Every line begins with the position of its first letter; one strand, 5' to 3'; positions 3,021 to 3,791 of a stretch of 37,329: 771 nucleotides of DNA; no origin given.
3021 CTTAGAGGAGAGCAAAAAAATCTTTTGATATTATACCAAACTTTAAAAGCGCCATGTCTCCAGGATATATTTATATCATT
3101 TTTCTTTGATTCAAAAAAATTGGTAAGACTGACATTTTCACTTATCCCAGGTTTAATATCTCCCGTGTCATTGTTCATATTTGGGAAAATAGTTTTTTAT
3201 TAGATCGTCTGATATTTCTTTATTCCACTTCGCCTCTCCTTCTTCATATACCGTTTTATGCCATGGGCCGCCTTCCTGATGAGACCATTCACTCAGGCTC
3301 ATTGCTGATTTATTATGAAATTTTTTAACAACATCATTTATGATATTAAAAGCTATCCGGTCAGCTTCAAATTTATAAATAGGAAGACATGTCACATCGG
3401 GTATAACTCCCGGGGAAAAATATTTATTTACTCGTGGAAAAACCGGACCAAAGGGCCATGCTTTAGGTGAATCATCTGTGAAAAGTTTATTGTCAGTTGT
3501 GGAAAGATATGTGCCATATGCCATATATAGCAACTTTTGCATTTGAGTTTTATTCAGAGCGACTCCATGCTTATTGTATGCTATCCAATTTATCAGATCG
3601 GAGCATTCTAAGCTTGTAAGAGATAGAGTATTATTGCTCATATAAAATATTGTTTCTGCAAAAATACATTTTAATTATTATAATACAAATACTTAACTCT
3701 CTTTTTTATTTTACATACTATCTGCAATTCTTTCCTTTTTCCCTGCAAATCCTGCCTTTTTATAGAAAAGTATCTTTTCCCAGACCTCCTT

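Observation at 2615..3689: Phage-borne Panacea (DUF4065) antitoxin-like gene coupled to an unrecognised two-TM protein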

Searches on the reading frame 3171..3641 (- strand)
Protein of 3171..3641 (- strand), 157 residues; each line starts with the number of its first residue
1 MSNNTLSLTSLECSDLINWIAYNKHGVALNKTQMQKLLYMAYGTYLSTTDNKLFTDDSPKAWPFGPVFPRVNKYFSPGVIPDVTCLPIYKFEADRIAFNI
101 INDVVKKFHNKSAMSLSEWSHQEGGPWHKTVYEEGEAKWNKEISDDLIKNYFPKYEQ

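Call 4: search_protein_families(library=pfam, proteins=[window:3171-3641:-], max_evalue=1)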
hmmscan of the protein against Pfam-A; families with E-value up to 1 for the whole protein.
window:3171-3641:- (157 aa): 1 family
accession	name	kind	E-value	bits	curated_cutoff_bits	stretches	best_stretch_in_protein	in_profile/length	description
PF13274.11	SocA_Panacea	-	8.7e-12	46.4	25.7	1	35-128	2-113/113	Antitoxin SocA-like, Panacea domain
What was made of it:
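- On Panacea-domain antitoxin (PanA; Pfam PF13274 SocA_Panacea / DUF4065): 46.4 bits against a cutoff of 25.7, E 8.7e-12, residues 35-128 (call 4).
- Checked: The Panacea hit is real: PF13274, E 8.7e-12, 46.4 bits against a cutoff of 25.7 (call 4).
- PF13274 hit above threshold (call 4).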

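Call 5: search_protein_families(library=padloc, proteins=[window:3171-3641:-], max_evalue=1)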
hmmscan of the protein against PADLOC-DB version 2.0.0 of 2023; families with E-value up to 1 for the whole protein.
window:3171-3641:- (157 aa): 0 families

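Call 6: search_protein_families(library=phrogs, proteins=[window:3171-3641:-], max_evalue=1)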
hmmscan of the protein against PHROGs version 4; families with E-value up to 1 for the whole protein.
window:3171-3641:- (157 aa): 4 families
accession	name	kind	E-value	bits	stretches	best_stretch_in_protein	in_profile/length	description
phrog_1281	-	unknown function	3e-27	96.6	1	12-156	9-154/195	-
phrog_10390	-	unknown function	4.7e-23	83.1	1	11-154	149-293/299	-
phrog_19573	-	unknown function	0.077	14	0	36-62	11-33/61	-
phrog_11464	-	unknown function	0.16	13.2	1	20-51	3-29/47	-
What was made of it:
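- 3168..3641 (-): panA: 157-aa standalone Panacea-domain antitoxin with the GPV signature at G65-P66-V67. PF13274 at 46.4 bits against a cutoff of 25.7 (call 4). phrog_1281 at 3e-27 (call 6).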

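Call 7: search_protein_families(library=ncbifam, proteins=[window:3171-3641:-], max_evalue=1)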
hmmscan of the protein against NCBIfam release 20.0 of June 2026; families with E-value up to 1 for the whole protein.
window:3171-3641:- (157 aa): 1 family
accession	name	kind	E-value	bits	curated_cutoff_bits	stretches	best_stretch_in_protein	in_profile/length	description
NF047745.1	SocA_antitoxin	equivalog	6e-18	65.1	190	2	24-76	16-67/176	type VI toxin-antitoxin system SocA family antitoxin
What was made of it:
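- On SocAB type VI toxin-antitoxin: NF047745 scores 65 bits against a cutoff of 190 (call 7).
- There is weak similarity to the NCBIfam SocA_antitoxin model (65 bits, call 7).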

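Call 45: search_solved_structures(query=window:3171-3641:-, max_evalue=1, show_alignments=1)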
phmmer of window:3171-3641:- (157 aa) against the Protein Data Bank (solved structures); distinct sequences matched with E-value up to 1: 4.
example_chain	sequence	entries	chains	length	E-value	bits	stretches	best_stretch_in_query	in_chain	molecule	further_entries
6mgl_A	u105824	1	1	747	0.14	15.3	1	11-66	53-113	Xyloglucanase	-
6mgj_A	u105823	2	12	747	0.14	15.3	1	11-66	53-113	Xyloglucanase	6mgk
6p2n_A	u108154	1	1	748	0.21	14.7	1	11-66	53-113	Xyloglucanase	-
5nf7_A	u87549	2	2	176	0.29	14.3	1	46-108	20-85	Galectin-3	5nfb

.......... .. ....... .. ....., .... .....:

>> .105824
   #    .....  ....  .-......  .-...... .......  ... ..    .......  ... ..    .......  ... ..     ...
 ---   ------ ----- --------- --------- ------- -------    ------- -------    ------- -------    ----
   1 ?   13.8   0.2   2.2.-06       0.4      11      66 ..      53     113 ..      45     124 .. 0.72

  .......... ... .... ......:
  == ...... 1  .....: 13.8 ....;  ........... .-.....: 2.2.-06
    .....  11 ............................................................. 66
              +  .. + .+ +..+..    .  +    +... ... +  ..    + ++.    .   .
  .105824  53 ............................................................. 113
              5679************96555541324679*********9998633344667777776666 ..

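Call 78: search_solved_structures(query=A4, max_evalue=1, show_alignments=2)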
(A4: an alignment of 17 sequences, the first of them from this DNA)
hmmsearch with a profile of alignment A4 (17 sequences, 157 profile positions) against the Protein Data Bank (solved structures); distinct sequences matched with E-value up to 1: 1.
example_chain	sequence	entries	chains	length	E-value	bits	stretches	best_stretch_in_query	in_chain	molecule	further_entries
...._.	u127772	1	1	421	0.98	12.7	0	109-154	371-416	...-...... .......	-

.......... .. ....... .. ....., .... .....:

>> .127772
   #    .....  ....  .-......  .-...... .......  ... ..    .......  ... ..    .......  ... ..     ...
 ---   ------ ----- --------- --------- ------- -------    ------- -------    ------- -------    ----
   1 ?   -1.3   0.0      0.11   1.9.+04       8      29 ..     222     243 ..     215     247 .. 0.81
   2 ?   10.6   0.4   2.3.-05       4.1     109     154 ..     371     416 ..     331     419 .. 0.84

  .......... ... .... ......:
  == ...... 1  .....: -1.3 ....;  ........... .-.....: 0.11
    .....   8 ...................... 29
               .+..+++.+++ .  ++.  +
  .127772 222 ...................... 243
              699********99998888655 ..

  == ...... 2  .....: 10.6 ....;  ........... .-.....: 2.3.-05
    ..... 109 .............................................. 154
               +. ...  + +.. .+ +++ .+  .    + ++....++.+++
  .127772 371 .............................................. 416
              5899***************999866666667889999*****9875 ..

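Call 89: find_homologous_proteins(query=window:3171-3641:-, max_evalue=0.00001)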
Query window:3171-3641:- (157 aa): 163 proteins with E <= 0.00001 among 167 candidates; the best 120 are listed.
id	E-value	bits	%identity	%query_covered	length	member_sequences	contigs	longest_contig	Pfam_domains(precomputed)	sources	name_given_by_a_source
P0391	1.2e-81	290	79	100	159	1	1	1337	PF13274.12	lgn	-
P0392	3.7e-77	276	100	75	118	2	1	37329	PF13274.12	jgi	-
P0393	3.9e-63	230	65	96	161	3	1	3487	PF13274.12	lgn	-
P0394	2.3e-60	221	63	95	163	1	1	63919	PF13274.12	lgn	-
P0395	9.7e-59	216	61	100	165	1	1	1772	PF13274.12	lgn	-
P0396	1.3e-58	215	76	79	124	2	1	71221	PF13274.12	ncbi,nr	ncbi:Panacea domain-containing protein [Dysgonomonas capnocytophagoides]|nr:type II toxin-antitoxin 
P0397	2.4e-56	208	63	94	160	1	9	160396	PF13274.12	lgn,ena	-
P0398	1.9e-54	202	61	92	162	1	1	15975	PF13274.12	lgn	-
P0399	2.3e-53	198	62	94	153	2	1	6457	PF13274.12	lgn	-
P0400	3.3e-53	198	58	95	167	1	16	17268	PF13274.12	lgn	-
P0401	3.1e-51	191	58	94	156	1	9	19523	PF13274.12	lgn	-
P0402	5.6e-51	191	58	97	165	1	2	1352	PF13274.12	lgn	-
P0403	2.2e-50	189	58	94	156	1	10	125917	PF13274.12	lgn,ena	-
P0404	5.0e-50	188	56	94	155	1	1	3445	PF13274.12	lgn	-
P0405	8.3e-50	187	57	92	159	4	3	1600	PF13274.12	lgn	-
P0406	1.4e-49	186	59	96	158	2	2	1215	PF13274.12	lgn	-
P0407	5.2e-49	184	58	94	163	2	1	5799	PF13274.12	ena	-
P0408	8.0e-49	184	59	92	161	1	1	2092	PF13274.12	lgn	-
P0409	2.4e-48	182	56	93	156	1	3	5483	PF13274.12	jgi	jgi:uncharacterized phage-associated protein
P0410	3.9e-48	181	57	94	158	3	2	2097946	PF13274.12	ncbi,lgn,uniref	ncbi:Panacea domain-containing protein [Macellibacteroides fermentans]|uniref:Panacea domain-contain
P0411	4.5e-48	181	57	92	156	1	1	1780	PF13274.12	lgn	-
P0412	5.4e-47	178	56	94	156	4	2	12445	PF13274.12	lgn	-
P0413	1.8e-46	176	56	92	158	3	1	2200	PF13274.12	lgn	-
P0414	5.6e-46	174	54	94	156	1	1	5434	PF13274.12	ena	-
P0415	2.1e-43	166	53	92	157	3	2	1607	PF13274.12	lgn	-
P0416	1.4e-42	163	53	92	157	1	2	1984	PF13274.12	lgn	-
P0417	3.0e-42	162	49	97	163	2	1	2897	PF13274.12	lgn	-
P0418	3.6e-42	162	51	92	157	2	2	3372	PF13274.12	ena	-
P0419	9.9e-42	161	53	96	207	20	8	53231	PF13274.12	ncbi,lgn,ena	-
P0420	2.3e-41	159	48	94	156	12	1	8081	PF13274.12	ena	-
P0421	5.6e-41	158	50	97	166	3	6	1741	PF13274.12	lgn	-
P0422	9.5e-40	154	50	94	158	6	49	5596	PF13274.12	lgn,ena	-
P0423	1.9e-39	153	50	96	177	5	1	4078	PF13274.12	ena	-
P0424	2.0e-39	153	50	95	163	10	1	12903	PF13274.12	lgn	-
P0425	2.5e-39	153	48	100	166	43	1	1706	PF13274.12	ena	-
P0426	2.9e-39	153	49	96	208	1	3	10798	PF13274.12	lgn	-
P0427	5.8e-39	152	49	94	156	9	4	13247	PF13274.12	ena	-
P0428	6.7e-39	151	48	96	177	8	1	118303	PF13274.12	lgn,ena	-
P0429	1.7e-38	150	47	96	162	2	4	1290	PF13274.12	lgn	-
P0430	1.8e-38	150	50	92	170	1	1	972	PF13274.12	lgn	-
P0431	1.8e-38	150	47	96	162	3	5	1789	PF13274.12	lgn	-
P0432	2.4e-38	150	52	92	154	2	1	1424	PF13274.12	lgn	-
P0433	2.5e-38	150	50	90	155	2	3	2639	PF13274.12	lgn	-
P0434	4.7e-38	149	47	96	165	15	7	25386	PF13274.12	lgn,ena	-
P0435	6.4e-38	148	45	97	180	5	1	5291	PF13274.12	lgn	-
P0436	9.5e-38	148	48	94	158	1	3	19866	PF13274.12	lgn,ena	-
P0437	1.5e-37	147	52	94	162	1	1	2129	PF13274.12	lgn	-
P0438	2.0e-37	147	48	94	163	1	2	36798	PF13274.12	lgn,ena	-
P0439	3.2e-37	146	49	94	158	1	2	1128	PF13274.12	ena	-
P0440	3.3e-37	146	47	94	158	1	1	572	PF13274.12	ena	-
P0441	3.7e-37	146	48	94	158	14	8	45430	PF13274.12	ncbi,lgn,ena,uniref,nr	ncbi:Panacea domain-containing protein [uncultured Bacteroides sp.]|uniref:Panacea domain-containing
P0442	3.9e-37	146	48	94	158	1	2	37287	PF13274.12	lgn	-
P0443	4.2e-37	146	50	93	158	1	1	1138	PF13274.12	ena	-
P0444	5.2e-37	145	49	93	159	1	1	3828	PF13274.12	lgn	-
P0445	5.5e-37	145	48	90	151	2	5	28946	PF13274.12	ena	-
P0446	5.7e-37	145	53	77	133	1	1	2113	PF13274.12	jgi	jgi:uncharacterized phage-associated protein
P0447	9.2e-37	144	49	90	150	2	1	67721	PF13274.12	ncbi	-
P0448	9.9e-37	144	48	96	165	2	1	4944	PF13274.12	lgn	-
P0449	1.1e-36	144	48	94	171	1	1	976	PF13274.12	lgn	-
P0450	1.3e-36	144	50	92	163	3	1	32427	PF13274.12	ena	-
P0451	1.4e-36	144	47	96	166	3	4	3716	PF13274.12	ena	-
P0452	1.4e-36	144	47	94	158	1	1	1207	PF13274.12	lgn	-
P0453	1.6e-36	144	48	92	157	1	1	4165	PF13274.12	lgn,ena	-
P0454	2.3e-36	143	48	94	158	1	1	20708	PF13274.12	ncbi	-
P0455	3.3e-36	143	49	96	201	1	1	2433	PF13274.12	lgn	-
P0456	3.5e-36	143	47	92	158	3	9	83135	PF13274.12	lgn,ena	-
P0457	3.8e-36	142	49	94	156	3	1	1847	PF13274.12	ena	-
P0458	4.3e-36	142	47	96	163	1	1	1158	PF13274.12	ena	-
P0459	5.5e-36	142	46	97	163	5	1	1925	PF13274.12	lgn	-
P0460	6.0e-36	142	49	94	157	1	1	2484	PF13274.12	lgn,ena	-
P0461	9.9e-36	141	47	97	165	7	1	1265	PF13274.12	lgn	-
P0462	1.1e-35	141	46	95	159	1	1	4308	PF13274.12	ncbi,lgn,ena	-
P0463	1.3e-35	141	46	94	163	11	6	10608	PF13274.12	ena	-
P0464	1.3e-35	141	48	94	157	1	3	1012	PF13274.12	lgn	-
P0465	3.3e-35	139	49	92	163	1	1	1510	PF13274.12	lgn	-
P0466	5.3e-35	139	48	94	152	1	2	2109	PF13274.12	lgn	-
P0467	6.6e-35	138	48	94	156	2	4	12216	PF13274.12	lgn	-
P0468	1.1e-34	138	46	94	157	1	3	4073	PF13274.12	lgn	-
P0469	1.3e-34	137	45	97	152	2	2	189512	PF13274.12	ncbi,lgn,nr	ncbi:MAG: DUF4065 domain-containing protein [Paludibacteraceae bacterium]|nr:DUF4065 domain-containi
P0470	1.5e-34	137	45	96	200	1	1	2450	PF13274.12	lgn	-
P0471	4.1e-34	136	45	97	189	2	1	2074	PF13274.12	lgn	-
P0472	5.0e-34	136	45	96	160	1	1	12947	PF13274.12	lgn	-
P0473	6.4e-34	135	47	94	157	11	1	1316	PF13274.12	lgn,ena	-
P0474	7.5e-34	135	46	94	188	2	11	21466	PF13274.12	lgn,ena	-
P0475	1.1e-33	134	45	87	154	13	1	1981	PF13274.12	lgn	-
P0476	1.1e-33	134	47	92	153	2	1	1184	PF13274.12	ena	-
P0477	1.2e-33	134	48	94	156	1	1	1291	PF13274.12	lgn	-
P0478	1.3e-33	134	46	94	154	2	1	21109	PF13274.12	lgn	-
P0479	2.1e-33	133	45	92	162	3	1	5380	PF13274.12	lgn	-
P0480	2.6e-33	133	49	92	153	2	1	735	PF13274.12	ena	-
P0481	4.4e-33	132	44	97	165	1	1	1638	PF13274.12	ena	-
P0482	4.4e-33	132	49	94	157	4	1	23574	PF13274.12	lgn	-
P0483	6.2e-33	132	46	92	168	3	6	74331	PF13274.12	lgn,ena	-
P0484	6.5e-33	132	47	94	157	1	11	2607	PF13274.12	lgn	-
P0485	6.7e-33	132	46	96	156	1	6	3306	PF13274.12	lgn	-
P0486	7.6e-33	132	48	94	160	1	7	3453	PF13274.12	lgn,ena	-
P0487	8.5e-33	132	45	94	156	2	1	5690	PF13274.12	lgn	-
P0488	1.8e-32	130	45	94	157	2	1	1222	PF13274.12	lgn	-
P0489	1.9e-32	130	45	94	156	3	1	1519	PF13274.12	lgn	-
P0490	2.7e-32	130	47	94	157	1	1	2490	PF13274.12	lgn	-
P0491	2.7e-31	127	44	94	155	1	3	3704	PF13274.12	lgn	-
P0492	4.0e-31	126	45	94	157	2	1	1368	PF13274.12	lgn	-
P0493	1.1e-30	125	45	94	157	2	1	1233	PF13274.12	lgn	-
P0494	1.3e-30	124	49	85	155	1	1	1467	PF13274.12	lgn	-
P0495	3.2e-30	123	42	92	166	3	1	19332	PF13274.12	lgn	-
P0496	4.5e-29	119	40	96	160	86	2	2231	PF13274.12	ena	-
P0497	5.3e-29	119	43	97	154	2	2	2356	PF13274.12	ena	-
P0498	9.1e-29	118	44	94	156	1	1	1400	PF13274.12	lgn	-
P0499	1.5e-28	118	50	78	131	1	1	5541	PF13274.12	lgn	-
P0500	1.2e-27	115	38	97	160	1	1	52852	PF13274.12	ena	-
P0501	1.2e-27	115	42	97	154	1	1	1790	PF13274.12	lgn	-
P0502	1.4e-27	115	41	95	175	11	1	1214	PF13274.12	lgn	-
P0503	1.5e-27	114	43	83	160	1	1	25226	PF13274.12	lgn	-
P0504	2.2e-27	114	44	85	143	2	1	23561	PF13274.12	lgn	-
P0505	7.6e-27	112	47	79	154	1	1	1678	PF13274.12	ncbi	-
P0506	3.0e-26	110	40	94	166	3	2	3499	PF13274.12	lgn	-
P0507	3.4e-26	110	39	99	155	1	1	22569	PF13274.12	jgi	jgi:uncharacterized phage-associated protein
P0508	5.8e-26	109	39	98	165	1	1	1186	PF13274.12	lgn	-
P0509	8.8e-26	109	41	93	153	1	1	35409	PF13274.12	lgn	-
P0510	1.5e-25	108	44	84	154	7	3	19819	PF13274.12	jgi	-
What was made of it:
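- On Panacea-domain antitoxin (PanA; Pfam PF13274 SocA_Panacea / DUF4065): All 120 listed homologues carry PF13274 (call 89).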

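Call 96: predict_structure(alignment_id=A5)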
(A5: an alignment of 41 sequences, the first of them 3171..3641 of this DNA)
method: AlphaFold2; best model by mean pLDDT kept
length: 157 residues; sequences in the alignment: 41
mean_pLDDT: 94.9   pTM: 0.90
mean pLDDT of the five models: 94.9, 94.7, 94.4, 94.3, 94.2
residues with pLDDT >= 90: 143; 70-90: 10; 50-70: 2; < 50: 2
segments of 3 or more residues with pLDDT < 50: none
pLDDT, mean of each block of 10 residues (from residue 1): 74 98 98 98 98 98 97 97 95 97 98 96 96 87 98 92
secondary structure, 60 per line:
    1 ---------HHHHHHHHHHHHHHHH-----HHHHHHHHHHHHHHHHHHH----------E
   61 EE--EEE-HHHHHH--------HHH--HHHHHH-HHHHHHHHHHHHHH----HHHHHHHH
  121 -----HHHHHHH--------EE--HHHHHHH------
elements in order: H10-25 H31-49 E60-62 E65-67 H69-74 H88-93 H95-108 H113-120 H126-132 H145-151
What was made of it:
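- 3168..3641 (-): AF2 pLDDT 94.9, pTM 0.90, helices plus a beta-hairpin at residues 60-67 (call 96).
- On Panacea-domain antitoxin (PanA; Pfam PF13274 SocA_Panacea / DUF4065): AF2 pLDDT 94.9, pTM 0.90, eight helices plus strands at 60-62 and 65-67 (call 96).
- Confident compact alpha/beta model (call 96).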

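Call 98: fold_search(model_id=the predicted structure, library=pdb)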
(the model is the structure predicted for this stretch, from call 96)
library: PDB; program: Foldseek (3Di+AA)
matches with E <= 10: 34; with E <= 0.001: 0
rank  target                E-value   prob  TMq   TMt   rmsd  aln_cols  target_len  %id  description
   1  5dxz                  2.3e+00  0.04  0.18  0.15  11.6       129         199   14  Crystal of AmtR from Corynebacterium glutamicum (released 2016-01-13)
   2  6unm_A                2.5e+00  0.01  0.15  0.07  18.9       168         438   10  CYP3A4 bound to an inhibitor (released 2020-02-05)
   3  5mqq_D                3.7e+00  0.03  0.20  0.16  11.4       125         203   14  Transcriptional repressor AmtR of corynebacterium glutamicum (released 2017-03-15)
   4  3ekb_B                3.7e+00  0.01  0.16  0.07  18.2       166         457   10  Crystal structure of the A264C mutant heme domain of cytochrome P450 BM3 (released 2008-12-30)
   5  5dy0_C                3.9e+00  0.02  0.17  0.12  12.3       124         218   13  Crystal of AmtR from Corynebacterium glutamicum in complex with DNA (released 2016-01-13)
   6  4dtw_A                3.9e+00  0.01  0.13  0.07  18.4       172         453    9  cytochrome P450 BM3h-8C8 MRI sensor bound to serotonin (released 2012-06-13)
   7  5mqq_A                4.1e+00  0.03  0.18  0.15  11.6       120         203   12  Transcriptional repressor AmtR of corynebacterium glutamicum (released 2017-03-15)
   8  5dy0_B                4.4e+00  0.03  0.18  0.14  11.8       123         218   12  Crystal of AmtR from Corynebacterium glutamicum in complex with DNA (released 2016-01-13)
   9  4wg2_C                4.4e+00  0.01  0.17  0.08  17.4       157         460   10  P411BM3-CIS T438S I263F regioselective C-H amination catalyst (released 2014-11-05)
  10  5mqq_C                4.7e+00  0.03  0.18  0.15  11.6       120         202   12  Transcriptional repressor AmtR of corynebacterium glutamicum (released 2017-03-15)
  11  5dy0_D                4.7e+00  0.03  0.18  0.14  11.6       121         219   12  Crystal of AmtR from Corynebacterium glutamicum in complex with DNA (released 2016-01-13)
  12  2j1m_A                4.9e+00  0.01  0.15  0.07  18.3       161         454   13  P450 BM3 Heme domain in complex with DMSO (released 2007-05-15)
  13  9eqg_C                5.2e+00  0.01  0.14  0.08  13.5       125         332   10  CryoEM structure of human full-length alpha1beta3gamma2L GABA(A)R in complex with GABA and puerarin (released 2024-09-18)
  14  5dy1_A                5.5e+00  0.02  0.18  0.15  11.6       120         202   12  Crystal of Selenomethionine substituted AmtR from Corynebacterium glutamicum (released 2016-01-13)
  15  7wy2_A                5.8e+00  0.01  0.15  0.07  17.4       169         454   10  Structure of the Oxomolybdenum Mesoporphyrin IX-Reconstituted CYP102A1 F87A Mutant Haem Domain with N-Enanthyl-L-Proly (released 2023-01-04)
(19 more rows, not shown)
